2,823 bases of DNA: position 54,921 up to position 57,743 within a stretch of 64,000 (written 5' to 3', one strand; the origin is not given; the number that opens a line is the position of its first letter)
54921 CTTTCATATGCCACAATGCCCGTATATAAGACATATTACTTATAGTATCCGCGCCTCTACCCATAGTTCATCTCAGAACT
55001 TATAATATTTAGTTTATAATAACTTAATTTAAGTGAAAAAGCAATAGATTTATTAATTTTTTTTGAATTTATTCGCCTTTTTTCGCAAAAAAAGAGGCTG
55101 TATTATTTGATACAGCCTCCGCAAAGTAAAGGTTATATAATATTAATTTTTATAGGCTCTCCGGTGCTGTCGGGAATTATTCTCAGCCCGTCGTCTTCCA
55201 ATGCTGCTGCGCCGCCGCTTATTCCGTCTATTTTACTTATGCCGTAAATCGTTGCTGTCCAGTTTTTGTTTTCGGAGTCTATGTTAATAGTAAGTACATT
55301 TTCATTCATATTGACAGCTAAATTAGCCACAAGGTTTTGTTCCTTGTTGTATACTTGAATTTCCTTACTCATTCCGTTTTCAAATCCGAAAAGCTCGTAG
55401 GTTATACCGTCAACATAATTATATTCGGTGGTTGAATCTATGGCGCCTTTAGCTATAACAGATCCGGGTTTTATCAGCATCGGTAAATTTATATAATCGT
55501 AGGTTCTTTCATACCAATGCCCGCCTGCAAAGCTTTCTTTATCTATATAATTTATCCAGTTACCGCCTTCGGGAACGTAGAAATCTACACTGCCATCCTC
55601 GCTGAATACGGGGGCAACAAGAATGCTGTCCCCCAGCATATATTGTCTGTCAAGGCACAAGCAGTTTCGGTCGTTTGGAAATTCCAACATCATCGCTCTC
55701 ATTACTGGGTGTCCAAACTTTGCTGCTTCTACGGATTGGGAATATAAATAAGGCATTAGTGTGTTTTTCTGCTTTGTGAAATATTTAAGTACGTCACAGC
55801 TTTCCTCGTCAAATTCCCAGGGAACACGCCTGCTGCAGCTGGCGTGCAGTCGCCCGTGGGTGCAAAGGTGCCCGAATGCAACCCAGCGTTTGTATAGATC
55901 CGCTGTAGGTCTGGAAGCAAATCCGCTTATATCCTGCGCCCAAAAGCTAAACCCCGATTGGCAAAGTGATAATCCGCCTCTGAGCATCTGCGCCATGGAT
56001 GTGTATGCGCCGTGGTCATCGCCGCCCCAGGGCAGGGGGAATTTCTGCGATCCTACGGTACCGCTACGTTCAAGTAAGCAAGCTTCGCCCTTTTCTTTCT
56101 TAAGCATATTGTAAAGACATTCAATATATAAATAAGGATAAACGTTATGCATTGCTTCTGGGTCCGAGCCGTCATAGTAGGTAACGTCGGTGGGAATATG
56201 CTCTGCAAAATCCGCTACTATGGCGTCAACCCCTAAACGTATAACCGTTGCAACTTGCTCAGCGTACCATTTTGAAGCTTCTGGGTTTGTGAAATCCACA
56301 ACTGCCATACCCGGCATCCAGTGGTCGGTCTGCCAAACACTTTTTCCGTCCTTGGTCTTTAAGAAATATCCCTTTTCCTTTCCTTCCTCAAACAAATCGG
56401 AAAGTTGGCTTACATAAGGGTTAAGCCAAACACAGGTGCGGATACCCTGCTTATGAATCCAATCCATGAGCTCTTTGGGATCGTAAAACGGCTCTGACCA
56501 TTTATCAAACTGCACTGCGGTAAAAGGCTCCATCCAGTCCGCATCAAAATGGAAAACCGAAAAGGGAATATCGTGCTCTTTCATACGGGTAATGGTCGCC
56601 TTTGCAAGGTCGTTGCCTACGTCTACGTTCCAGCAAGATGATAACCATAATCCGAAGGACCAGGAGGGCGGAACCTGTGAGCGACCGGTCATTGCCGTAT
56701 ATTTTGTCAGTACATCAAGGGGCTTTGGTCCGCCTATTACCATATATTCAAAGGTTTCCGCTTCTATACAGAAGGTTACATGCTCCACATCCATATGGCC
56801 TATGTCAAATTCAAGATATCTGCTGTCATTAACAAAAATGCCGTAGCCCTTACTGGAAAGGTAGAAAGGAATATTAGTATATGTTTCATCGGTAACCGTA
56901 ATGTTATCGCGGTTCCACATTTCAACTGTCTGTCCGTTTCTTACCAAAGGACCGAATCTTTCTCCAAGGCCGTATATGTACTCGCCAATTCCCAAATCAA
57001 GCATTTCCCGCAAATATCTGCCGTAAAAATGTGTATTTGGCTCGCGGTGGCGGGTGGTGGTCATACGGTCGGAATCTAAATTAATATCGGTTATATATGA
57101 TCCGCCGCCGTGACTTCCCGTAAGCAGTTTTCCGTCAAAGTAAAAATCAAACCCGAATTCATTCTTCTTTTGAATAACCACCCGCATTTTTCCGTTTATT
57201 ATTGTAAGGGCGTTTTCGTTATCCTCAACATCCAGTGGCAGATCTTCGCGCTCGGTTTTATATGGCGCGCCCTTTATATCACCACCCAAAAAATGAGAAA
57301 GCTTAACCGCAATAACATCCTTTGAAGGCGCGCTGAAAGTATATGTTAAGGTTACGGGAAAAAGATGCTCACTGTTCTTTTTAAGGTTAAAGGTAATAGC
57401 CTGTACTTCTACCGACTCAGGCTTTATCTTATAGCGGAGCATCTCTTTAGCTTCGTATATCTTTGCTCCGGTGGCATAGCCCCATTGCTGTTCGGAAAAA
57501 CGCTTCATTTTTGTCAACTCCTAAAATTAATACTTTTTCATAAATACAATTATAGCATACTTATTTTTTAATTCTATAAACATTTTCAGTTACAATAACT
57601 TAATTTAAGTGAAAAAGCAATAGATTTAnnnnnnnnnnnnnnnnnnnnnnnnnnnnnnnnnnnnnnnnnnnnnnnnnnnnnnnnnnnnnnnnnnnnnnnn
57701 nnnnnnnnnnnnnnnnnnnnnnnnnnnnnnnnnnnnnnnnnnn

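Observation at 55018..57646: Perfect 53-bp direct repeats bracket a self-contained GH31 gene cassette and duplicate the ygiQ 3' end plus promoter elements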

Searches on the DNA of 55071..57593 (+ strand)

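Call 33: search_dna_similar(query=window:55071-57593:+, collection=plasmids, mode=near)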
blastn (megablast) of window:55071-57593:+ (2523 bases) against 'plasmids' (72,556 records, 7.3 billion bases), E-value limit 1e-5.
No match.

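Call 34: search_dna_similar(query=window:55071-57593:+, collection=phages, mode=near)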
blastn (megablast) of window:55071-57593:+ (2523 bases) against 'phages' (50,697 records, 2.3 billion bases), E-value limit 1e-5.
No match.

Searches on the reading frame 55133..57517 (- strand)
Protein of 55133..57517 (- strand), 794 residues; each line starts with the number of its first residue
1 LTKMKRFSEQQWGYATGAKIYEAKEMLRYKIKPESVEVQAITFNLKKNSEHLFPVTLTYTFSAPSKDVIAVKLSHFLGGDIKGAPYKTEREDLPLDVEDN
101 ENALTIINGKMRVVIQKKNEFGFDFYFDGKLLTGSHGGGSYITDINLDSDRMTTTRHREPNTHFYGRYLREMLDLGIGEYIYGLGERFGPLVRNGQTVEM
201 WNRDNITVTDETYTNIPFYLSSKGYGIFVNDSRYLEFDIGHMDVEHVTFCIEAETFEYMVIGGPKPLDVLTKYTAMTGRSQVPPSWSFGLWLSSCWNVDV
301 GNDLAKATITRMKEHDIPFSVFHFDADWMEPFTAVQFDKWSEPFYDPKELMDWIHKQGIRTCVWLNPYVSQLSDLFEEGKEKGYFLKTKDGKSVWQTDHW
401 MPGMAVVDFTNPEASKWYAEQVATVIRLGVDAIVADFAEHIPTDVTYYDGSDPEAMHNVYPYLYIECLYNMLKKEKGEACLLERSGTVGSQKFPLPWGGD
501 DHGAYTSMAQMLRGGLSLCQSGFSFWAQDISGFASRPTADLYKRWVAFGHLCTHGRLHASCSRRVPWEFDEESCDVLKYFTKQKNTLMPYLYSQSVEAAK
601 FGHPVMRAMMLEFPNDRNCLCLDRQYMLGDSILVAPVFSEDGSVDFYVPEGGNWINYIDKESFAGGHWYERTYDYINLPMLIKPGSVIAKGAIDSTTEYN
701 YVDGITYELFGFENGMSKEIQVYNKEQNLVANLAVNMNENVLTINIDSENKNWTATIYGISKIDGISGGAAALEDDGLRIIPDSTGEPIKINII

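Call 7: search_protein_families(library=pfam, proteins=[window:55133-57517:-])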
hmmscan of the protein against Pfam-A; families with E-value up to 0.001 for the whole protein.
window:55133-57517:- (794 aa): 3 families
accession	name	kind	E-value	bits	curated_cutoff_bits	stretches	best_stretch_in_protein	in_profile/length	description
PF01055.32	Glyco_hydro_31_2nd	-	1.9e-77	261.2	23.5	1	281-594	2-328/328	Glycosyl hydrolases family 31 TIM-barrel domain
PF13802.12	Gal_mutarotas_2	-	2.2e-27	97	27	1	60-238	3-184/184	Glycosyl hydrolase 31 N-terminal galactose mutarotase-like domain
PF21365.3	Glyco_hydro_31_3rd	-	8.8e-24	84.2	24.4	1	602-688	1-87/87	Glycosyl hydrolase family 31 C-terminal domain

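Call 14: find_encoding_contigs(protein=window:55133-57508:-, flank=8000, max_places=10)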
Protein window:55133-57508:- (791 aa): no gene with exactly this product is on record in the collection.

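Call 24: find_homologous_proteins(query=window:55133-57508:-, max_evalue=1e-100)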
Query window:55133-57508:- (791 aa): 7394 proteins with E <= 1e-100 among 8000 candidates; the best 120 are listed.
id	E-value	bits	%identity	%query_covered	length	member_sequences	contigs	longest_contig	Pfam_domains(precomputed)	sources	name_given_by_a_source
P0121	0.0e+0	1871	99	100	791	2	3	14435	PF21365.4,PF13802.13,PF01055.33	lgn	-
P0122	2.2e-296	1004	54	100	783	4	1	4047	PF21365.4,PF13802.13,PF01055.33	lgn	-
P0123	6.5e-267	906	50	100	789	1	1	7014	PF21365.4,PF13802.13,PF01055.33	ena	-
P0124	6.6e-263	893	50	99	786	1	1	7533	PF21365.4,PF13802.13,PF01055.33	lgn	-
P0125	1.1e-255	869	48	100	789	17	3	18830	PF21365.4,PF13802.13,PF01055.33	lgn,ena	-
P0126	1.6e-255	868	48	98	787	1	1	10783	PF21365.4,PF13802.13,PF01055.33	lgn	-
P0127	1.8e-255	868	48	98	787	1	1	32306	PF21365.4,PF13802.13,PF01055.33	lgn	-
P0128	1.6e-254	865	50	96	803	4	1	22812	PF21365.4,PF13802.13,PF01055.33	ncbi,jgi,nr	ncbi:MAG: alpha-xylosidase [Treponema sp.]|jgi:alpha-D-xyloside xylohydrolase|nr:alpha-xylosidase [T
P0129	1.2e-251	856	49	98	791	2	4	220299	PF21365.4,PF13802.13,PF01055.33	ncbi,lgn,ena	-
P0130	1.2e-250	852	50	94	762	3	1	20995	PF21365.4,PF13802.13,PF01055.33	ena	-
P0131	1.6e-250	852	48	100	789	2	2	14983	PF21365.4,PF13802.13,PF01055.33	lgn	-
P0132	9.2e-250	849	48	100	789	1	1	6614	PF21365.4,PF13802.13,PF01055.33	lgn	-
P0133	1.2e-249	849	48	100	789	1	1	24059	PF21365.4,PF13802.13,PF01055.33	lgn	-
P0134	1.0e-248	846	48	96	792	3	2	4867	PF21365.4,PF13802.13,PF01055.33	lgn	-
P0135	3.3e-248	844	48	93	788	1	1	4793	PF21365.4,PF13802.13,PF01055.33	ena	-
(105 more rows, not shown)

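Call 25: find_encoding_contigs(protein=P0121, flank=10000, max_places=10)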
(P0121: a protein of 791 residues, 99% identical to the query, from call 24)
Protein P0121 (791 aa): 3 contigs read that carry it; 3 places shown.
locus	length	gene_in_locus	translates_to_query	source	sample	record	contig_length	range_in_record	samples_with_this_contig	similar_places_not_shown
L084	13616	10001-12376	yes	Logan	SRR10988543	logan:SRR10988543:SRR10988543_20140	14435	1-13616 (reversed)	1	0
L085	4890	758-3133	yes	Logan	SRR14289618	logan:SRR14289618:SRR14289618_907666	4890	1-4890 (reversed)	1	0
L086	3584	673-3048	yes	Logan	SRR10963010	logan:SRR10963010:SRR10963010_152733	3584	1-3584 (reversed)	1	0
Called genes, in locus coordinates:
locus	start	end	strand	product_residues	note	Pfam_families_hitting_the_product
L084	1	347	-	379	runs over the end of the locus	PF02481:DNA_processg_A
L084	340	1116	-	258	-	PF22435:MRM3-like_sub_bind, PF00588:SpoU_methylase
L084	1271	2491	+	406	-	PF14685:PDZ_Tricorn (faint), PF00089:Trypsin, PF13365:Trypsin_2, PF00595:PDZ (weak), PF13180:PDZ_2, PF17820:PDZ_6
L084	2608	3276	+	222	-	PF00072:Response_reg, PF00486:Trans_reg_C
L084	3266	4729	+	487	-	PF00512:HisKA, PF02518:HATPase_c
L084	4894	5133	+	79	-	PF04014:MazE_antitoxin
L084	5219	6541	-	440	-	PF00657:Lipase_GDSL, PF13472:Lipase_GDSL_2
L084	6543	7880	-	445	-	PF00285:Citrate_synt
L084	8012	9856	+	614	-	PF08497:Radical_SAM_N, PF04055:Radical_SAM, PF11842:DUF3362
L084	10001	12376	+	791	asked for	PF13802:Gal_mutarotas_2, PF01055:Glyco_hydro_31_2nd, PF21365:Glyco_hydro_31_3rd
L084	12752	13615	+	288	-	?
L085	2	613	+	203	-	?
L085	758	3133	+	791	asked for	PF13802:Gal_mutarotas_2, PF01055:Glyco_hydro_31_2nd, PF21365:Glyco_hydro_31_3rd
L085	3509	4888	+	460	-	?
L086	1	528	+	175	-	?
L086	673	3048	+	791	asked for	PF13802:Gal_mutarotas_2, PF01055:Glyco_hydro_31_2nd, PF21365:Glyco_hydro_31_3rd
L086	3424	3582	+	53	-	?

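Call 60: search_protein_families(library=ncbifam, proteins=[window:55133-57508:-])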
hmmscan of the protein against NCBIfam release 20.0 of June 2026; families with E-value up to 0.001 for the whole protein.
window:55133-57508:- (791 aa): 3 families
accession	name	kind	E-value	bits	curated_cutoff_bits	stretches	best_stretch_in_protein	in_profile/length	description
NF007940.0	PRK10658.1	equivalog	2.4e-268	892.7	606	1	3-782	2-765/771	alpha-xylosidase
NF040948.1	alpha_gluc_MalA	equivalog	2.4e-77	260.6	800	2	170-442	55-327/627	alpha-glucosidase MalA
NF007746.0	PRK10426.1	equivalog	2e-70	238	553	1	207-667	179-652/683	alpha-glucosidase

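Call 67: find_encoding_contigs(protein=P0122, flank=5000, max_places=4)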
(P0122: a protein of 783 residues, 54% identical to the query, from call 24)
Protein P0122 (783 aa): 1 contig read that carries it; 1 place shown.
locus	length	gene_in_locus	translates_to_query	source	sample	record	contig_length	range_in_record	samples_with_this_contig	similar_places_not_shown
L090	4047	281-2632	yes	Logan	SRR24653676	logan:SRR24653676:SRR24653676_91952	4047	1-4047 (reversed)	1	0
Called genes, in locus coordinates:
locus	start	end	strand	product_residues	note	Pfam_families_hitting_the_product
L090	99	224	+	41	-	-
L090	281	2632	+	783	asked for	PF13802:Gal_mutarotas_2, PF01055:Glyco_hydro_31_2nd, PF21365:Glyco_hydro_31_3rd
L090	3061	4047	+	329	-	?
